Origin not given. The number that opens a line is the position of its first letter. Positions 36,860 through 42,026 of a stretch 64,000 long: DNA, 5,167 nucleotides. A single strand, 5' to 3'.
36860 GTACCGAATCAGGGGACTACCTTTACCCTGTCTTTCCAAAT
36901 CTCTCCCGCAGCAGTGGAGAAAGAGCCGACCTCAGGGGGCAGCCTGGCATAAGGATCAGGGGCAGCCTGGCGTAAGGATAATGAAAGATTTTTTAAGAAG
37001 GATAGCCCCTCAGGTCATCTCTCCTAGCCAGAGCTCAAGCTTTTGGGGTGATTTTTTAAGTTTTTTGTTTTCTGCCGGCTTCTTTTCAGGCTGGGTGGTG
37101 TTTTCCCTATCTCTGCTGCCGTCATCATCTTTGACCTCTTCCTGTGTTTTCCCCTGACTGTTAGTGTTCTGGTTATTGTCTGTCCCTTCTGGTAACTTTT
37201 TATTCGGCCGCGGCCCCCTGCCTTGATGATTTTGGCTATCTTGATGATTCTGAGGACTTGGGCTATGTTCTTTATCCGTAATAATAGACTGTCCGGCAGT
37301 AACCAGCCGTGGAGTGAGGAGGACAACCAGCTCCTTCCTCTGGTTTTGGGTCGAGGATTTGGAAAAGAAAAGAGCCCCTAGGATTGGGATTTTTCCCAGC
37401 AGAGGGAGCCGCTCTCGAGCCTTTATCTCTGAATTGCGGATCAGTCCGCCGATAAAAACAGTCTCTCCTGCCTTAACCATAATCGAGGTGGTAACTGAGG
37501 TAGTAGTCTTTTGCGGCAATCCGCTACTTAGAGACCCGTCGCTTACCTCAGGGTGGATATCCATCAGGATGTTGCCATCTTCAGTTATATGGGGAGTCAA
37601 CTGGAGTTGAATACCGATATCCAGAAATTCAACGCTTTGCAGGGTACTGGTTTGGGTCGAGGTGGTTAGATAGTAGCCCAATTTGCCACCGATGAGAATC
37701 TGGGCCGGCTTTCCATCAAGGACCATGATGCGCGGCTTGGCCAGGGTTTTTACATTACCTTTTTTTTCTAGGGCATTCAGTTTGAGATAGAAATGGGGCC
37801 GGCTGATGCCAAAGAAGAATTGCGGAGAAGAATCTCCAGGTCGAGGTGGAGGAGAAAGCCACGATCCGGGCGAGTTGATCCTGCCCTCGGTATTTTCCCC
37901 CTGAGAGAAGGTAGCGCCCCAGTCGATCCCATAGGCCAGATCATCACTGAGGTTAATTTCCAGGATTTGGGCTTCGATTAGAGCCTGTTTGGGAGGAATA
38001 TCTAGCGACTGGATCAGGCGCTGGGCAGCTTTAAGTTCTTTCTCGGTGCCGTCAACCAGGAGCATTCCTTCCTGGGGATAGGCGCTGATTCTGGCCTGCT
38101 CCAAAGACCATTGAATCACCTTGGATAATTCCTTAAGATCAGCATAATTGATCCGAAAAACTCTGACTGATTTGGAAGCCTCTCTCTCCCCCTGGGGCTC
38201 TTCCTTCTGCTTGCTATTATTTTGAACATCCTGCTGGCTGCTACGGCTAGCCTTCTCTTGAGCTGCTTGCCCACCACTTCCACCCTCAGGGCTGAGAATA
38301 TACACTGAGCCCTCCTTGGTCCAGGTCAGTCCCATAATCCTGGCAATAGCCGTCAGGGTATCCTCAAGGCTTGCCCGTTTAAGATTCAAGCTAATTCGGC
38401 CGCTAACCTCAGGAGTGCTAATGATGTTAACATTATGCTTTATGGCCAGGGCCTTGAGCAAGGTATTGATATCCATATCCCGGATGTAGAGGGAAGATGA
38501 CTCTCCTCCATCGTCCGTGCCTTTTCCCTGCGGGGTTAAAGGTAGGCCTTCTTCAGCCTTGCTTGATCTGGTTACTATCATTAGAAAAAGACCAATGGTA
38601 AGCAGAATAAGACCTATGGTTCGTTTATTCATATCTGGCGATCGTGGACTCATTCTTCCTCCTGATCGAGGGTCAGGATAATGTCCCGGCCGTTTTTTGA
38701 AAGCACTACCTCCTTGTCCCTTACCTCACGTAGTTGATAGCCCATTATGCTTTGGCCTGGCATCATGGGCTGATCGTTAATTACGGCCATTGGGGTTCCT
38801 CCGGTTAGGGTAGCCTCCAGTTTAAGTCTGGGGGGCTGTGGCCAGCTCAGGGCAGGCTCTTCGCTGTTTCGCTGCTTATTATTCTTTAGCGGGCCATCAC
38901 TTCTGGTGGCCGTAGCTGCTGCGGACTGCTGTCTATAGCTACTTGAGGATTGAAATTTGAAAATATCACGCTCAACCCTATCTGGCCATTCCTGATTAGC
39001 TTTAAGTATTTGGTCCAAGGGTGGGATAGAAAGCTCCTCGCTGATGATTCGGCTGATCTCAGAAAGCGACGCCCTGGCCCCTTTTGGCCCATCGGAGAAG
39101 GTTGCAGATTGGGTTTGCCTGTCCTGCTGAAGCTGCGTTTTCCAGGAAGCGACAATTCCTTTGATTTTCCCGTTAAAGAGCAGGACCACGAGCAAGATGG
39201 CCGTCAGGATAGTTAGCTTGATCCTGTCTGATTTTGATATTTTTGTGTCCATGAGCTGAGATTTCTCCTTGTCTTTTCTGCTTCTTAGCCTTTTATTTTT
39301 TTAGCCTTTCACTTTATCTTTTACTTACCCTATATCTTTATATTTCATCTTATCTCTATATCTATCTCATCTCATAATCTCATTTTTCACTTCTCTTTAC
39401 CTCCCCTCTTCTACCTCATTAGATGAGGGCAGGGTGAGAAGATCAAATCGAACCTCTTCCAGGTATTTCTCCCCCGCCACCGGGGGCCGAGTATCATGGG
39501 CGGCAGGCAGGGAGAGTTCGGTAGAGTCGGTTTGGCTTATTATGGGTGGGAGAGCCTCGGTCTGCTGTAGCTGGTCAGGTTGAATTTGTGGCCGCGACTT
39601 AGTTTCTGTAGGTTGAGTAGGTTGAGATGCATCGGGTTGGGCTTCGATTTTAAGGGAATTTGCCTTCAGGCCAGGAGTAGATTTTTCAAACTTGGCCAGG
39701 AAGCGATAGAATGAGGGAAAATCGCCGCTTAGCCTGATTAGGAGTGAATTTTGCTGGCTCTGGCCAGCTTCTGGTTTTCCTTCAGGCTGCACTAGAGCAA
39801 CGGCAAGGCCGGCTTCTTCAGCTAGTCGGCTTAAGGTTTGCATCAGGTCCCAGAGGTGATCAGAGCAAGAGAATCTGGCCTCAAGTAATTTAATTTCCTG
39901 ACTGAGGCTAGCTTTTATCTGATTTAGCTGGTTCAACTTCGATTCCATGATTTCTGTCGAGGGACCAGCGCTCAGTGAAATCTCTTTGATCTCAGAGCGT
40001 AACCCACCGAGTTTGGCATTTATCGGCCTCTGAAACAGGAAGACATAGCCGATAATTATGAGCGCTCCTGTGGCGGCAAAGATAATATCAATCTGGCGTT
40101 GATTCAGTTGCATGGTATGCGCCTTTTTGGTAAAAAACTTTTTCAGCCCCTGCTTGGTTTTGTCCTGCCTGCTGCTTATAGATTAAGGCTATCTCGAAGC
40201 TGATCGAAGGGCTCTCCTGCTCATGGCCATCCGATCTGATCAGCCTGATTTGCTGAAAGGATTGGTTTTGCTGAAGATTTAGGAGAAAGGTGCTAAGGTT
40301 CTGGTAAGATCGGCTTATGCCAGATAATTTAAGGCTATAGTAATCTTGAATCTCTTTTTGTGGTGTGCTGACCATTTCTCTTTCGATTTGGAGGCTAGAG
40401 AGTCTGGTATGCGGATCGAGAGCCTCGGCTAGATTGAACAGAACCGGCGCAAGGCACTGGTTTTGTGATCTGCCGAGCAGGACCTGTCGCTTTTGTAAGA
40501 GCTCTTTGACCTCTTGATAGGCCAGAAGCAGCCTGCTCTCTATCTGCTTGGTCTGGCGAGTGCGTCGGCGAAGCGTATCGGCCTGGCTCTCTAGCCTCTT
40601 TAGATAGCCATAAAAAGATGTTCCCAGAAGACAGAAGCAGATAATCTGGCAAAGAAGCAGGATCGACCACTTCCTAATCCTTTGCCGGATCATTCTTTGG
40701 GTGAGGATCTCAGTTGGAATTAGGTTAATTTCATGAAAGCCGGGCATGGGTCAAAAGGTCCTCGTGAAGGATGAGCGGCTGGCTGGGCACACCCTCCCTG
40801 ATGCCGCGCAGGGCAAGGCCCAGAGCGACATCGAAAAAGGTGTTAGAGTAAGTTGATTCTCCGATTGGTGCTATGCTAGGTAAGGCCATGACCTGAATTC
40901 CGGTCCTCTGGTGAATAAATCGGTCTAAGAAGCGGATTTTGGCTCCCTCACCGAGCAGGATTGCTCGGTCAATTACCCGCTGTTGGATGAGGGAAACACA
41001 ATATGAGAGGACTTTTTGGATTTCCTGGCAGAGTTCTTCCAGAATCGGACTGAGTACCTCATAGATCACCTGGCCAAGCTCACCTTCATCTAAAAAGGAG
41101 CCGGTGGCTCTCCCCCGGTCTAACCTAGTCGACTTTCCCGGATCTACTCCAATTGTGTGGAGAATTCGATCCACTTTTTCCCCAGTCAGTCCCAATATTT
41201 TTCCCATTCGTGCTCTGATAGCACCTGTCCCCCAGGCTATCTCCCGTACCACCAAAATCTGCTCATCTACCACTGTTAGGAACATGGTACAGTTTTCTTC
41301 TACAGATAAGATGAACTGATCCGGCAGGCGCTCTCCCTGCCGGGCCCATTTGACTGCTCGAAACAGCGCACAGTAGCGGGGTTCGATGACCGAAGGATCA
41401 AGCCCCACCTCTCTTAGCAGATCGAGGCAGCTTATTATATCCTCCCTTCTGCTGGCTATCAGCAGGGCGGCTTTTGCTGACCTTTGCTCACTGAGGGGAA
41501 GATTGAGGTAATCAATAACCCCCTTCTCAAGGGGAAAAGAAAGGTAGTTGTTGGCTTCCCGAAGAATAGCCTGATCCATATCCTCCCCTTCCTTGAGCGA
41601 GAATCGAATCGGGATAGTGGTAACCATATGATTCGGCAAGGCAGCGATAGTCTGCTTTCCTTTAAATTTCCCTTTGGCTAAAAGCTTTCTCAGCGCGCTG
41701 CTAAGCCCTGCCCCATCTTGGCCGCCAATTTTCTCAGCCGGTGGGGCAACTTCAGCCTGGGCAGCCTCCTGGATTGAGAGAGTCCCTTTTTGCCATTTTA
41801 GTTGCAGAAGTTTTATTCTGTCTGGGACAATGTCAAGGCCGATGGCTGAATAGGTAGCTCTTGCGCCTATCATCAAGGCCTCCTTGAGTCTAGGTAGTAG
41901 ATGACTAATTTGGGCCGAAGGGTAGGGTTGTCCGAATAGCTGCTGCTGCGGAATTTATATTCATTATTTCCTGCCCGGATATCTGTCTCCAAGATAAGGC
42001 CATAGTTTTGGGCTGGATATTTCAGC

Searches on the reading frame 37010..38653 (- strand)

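Call 29: search_protein_families(library=pfam, proteins=[window:37010-38653:-], max_evalue=0.00001)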
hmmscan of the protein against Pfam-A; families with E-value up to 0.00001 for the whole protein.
window:37010-38653:- (547 aa): 3 families
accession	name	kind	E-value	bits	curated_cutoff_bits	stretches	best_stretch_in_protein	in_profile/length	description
PF00263.26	Secretin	-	4.1e-43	147.3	27.5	1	294-451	1-168/169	Bacterial type II and III secretion system protein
PF03958.22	Secretin_N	-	1.7e-10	41.4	28.2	1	163-223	1-69/69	Bacterial type II/III secretion system short domain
PF07660.19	STN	-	1.1e-06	28.8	28.4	1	78-122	5-51/52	Secretin and TonB N terminus short domain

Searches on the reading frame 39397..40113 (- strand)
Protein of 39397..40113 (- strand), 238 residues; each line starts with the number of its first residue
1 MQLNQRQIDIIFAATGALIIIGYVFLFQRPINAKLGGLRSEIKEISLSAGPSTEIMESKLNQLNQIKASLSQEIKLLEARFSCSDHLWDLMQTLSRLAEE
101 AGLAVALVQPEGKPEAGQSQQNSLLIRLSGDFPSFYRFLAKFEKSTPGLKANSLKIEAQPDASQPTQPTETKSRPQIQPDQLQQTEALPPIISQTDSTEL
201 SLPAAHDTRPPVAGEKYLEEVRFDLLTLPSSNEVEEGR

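Call 29: search_protein_families(library=pfam, proteins=[window:39397-40113:-], max_evalue=0.00001)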
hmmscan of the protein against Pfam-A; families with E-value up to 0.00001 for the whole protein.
window:39397-40113:- (238 aa): 1 family
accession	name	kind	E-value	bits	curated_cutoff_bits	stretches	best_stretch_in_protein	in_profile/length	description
PF10741.14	T2SSM_b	-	3.3e-08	33.8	21.7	1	89-166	18-93/111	Type II secretion system (T2SS), protein M subtype b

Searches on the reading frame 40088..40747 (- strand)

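Call 29: search_protein_families(library=pfam, proteins=[window:40088-40747:-], max_evalue=0.00001)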
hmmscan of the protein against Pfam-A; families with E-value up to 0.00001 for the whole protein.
window:40088-40747:- (219 aa): 1 family
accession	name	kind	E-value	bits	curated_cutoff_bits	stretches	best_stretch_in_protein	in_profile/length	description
PF05137.18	PilN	-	9.4e-08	32.4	22.8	1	105-186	5-74/78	Fimbrial assembly protein (PilN)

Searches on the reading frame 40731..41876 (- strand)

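Call 29: search_protein_families(library=pfam, proteins=[window:40731-41876:-], max_evalue=0.00001)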
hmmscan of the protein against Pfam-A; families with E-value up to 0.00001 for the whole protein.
window:40731-41876:- (381 aa): 1 family
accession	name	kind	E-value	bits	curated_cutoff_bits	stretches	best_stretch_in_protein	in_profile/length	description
PF11104.14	PilM_2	-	3.7e-22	79.2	27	1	13-234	1-229/340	Type IV pilus assembly protein PilM;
